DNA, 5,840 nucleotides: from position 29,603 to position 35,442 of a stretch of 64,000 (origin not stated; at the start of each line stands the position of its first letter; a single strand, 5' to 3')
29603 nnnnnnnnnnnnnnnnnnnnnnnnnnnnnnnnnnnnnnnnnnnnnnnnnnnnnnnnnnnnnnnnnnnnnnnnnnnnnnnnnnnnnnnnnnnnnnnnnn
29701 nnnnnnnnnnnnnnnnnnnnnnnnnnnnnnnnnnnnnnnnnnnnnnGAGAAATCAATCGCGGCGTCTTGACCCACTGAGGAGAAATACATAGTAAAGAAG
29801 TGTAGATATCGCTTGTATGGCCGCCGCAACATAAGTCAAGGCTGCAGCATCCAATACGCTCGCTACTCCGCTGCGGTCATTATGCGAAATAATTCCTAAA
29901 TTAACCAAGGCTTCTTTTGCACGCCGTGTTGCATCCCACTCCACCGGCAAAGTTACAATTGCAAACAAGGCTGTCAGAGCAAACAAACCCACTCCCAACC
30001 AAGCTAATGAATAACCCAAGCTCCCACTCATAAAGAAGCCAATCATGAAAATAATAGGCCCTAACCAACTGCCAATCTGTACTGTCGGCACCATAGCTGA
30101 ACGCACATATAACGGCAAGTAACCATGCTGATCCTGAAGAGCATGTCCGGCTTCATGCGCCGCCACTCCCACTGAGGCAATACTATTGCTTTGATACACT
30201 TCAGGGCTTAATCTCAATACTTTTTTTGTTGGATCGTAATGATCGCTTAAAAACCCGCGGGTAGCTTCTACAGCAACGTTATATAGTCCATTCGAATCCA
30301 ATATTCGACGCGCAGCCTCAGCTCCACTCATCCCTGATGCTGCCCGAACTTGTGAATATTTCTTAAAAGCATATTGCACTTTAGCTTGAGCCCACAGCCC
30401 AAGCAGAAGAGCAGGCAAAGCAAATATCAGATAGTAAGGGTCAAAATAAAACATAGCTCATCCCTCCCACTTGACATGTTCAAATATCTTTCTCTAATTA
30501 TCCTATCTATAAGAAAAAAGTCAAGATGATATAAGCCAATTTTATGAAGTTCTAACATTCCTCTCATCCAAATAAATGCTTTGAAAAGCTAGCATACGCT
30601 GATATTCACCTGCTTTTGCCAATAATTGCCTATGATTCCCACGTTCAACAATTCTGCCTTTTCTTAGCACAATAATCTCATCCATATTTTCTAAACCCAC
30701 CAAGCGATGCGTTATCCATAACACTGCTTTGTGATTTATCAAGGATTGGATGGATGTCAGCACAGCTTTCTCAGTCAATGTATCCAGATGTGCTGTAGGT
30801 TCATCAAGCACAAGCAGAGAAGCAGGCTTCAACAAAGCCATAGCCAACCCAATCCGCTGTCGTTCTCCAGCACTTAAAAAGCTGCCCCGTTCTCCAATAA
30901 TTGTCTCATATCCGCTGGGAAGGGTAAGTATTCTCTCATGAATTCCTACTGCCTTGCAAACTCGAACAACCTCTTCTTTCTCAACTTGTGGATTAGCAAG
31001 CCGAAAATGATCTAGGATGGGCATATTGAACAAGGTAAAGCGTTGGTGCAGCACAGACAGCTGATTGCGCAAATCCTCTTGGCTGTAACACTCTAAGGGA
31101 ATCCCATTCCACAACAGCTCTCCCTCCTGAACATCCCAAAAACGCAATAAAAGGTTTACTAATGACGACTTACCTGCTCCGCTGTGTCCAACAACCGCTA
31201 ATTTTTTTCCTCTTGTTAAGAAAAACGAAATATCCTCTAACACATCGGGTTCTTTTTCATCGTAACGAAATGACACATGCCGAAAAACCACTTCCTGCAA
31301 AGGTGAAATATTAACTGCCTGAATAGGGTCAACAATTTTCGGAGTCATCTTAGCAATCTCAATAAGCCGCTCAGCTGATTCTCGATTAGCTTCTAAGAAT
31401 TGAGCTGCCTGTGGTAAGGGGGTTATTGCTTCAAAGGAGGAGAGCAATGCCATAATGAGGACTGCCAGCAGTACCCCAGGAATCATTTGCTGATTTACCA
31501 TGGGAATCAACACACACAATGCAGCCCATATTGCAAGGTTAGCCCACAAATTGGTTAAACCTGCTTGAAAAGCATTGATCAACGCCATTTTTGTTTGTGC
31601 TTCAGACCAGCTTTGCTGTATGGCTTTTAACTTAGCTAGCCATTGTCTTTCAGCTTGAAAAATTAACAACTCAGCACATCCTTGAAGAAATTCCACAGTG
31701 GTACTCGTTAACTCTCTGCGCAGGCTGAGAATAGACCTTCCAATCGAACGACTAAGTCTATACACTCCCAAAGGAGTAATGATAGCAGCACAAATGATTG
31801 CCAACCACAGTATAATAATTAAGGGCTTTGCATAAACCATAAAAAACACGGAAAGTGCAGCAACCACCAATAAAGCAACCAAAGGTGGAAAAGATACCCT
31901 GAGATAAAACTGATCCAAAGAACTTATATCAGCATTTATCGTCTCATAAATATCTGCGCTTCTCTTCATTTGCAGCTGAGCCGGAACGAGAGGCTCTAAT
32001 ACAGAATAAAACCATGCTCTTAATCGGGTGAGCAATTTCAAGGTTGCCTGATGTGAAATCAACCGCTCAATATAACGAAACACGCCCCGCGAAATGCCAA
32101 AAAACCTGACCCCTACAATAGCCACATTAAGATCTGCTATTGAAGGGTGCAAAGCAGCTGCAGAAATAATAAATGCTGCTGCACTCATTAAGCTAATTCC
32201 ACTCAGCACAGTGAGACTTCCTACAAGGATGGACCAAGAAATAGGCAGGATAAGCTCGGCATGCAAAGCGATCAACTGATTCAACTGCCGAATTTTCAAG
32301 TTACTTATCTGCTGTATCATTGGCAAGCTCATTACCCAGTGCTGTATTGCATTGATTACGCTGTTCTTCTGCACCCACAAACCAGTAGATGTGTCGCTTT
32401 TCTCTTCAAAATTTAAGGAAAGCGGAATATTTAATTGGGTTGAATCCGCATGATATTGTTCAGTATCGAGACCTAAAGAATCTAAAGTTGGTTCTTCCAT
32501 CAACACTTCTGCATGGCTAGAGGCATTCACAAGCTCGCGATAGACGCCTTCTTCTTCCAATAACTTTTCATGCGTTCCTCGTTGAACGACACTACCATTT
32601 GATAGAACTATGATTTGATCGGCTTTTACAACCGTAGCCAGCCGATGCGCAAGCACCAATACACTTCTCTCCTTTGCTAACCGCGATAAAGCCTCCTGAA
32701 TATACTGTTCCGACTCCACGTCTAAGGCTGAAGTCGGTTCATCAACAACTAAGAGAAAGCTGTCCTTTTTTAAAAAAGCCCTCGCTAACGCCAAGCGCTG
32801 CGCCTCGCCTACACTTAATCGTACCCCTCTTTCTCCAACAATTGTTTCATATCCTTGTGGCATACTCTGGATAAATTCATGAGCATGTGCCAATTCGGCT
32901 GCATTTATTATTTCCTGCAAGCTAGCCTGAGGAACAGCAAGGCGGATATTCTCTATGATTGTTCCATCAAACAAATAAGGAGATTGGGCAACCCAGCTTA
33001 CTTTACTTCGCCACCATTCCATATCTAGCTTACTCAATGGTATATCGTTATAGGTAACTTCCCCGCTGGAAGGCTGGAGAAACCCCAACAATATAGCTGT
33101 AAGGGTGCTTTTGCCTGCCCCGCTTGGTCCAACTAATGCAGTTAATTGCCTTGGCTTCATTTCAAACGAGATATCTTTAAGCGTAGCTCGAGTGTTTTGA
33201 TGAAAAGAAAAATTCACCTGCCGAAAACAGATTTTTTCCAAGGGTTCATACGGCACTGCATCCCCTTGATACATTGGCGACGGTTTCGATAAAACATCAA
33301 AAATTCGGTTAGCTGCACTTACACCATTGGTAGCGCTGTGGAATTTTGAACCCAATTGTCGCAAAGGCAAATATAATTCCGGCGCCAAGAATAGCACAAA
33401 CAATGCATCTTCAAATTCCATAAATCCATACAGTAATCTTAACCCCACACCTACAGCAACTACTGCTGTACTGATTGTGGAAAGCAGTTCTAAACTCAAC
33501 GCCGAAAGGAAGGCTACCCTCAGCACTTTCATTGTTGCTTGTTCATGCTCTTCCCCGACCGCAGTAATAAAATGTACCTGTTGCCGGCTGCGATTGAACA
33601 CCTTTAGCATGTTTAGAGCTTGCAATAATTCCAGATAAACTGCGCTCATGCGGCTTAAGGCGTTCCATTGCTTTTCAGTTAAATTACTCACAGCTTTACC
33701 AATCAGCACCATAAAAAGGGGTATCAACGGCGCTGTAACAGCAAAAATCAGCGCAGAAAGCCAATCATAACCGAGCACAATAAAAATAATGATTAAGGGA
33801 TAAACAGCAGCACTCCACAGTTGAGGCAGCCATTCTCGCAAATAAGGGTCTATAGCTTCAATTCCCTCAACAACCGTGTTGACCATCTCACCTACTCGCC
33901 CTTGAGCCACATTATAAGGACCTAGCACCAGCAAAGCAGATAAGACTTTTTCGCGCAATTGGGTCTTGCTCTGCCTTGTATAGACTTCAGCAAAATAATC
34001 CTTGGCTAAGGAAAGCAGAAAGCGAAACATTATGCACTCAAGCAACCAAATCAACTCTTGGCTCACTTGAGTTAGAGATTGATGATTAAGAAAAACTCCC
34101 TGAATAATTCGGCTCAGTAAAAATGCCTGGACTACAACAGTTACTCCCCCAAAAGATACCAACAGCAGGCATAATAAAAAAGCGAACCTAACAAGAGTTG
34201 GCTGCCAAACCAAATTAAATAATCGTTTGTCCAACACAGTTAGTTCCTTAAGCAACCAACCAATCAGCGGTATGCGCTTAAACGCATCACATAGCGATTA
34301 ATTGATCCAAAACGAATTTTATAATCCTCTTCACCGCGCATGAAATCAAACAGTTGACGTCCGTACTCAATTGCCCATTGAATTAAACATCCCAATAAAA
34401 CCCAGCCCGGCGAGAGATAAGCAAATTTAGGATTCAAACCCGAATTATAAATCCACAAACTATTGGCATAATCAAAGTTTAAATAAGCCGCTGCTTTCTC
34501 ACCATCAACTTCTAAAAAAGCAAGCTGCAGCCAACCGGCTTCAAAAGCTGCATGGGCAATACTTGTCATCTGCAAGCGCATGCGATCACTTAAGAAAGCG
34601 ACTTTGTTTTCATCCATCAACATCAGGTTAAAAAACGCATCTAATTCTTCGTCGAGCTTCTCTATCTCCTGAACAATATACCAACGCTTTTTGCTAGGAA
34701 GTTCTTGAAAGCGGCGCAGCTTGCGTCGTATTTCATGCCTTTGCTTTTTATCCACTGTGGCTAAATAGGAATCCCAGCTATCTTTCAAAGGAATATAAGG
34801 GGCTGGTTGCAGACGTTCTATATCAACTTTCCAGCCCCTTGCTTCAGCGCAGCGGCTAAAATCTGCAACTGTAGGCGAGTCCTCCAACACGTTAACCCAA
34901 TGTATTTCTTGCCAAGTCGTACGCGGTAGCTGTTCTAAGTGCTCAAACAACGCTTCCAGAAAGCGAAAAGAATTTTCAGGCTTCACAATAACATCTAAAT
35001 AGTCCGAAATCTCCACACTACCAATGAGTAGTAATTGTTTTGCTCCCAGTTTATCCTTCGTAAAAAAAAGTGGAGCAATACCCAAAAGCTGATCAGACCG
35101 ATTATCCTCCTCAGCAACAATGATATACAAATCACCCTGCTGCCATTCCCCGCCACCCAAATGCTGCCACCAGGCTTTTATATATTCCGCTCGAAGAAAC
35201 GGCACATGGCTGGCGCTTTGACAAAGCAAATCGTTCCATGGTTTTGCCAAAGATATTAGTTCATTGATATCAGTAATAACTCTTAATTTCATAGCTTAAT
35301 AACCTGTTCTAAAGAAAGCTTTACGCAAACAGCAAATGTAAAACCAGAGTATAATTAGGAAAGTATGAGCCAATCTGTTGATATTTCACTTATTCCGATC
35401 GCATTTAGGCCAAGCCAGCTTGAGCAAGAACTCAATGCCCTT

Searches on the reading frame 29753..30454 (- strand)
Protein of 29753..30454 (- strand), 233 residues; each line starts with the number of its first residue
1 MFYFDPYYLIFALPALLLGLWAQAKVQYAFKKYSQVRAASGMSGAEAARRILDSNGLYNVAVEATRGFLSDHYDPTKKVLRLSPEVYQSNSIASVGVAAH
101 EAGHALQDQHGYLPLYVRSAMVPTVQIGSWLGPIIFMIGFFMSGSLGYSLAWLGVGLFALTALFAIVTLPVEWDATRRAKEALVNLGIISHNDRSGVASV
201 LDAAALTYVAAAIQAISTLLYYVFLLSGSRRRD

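Call 46: search_protein_families(library=pfam, proteins=[window:29753-30454:-], max_evalue=0.00001)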
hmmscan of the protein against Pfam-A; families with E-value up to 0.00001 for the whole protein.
window:29753-30454:- (233 aa): 1 family
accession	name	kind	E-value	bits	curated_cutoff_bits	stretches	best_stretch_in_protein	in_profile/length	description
PF04298.18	Zn_peptidase_2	-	1.9e-85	286.3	27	1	8-226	1-217/218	Putative neutral zinc metallopeptidase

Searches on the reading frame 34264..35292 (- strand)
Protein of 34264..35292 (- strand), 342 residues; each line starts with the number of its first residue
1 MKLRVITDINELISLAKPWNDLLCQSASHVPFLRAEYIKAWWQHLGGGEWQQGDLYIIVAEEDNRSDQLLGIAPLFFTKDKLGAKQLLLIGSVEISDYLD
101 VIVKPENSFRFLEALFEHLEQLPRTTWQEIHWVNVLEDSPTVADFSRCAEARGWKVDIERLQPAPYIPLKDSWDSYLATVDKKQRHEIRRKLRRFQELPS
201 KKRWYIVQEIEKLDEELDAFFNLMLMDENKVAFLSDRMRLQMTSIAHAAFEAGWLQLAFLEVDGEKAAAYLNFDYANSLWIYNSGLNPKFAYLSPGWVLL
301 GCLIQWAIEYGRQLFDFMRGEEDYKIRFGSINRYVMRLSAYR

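Call 46: search_protein_families(library=pfam, proteins=[window:34264-35292:-], max_evalue=0.00001)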
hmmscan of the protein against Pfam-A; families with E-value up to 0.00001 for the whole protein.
window:34264-35292:- (342 aa): 1 family
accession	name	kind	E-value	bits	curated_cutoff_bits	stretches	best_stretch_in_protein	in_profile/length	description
PF13480.13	Acetyltransf_6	-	2.2e-23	83.5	22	1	182-325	1-142/143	Acetyltransferase (GNAT) domain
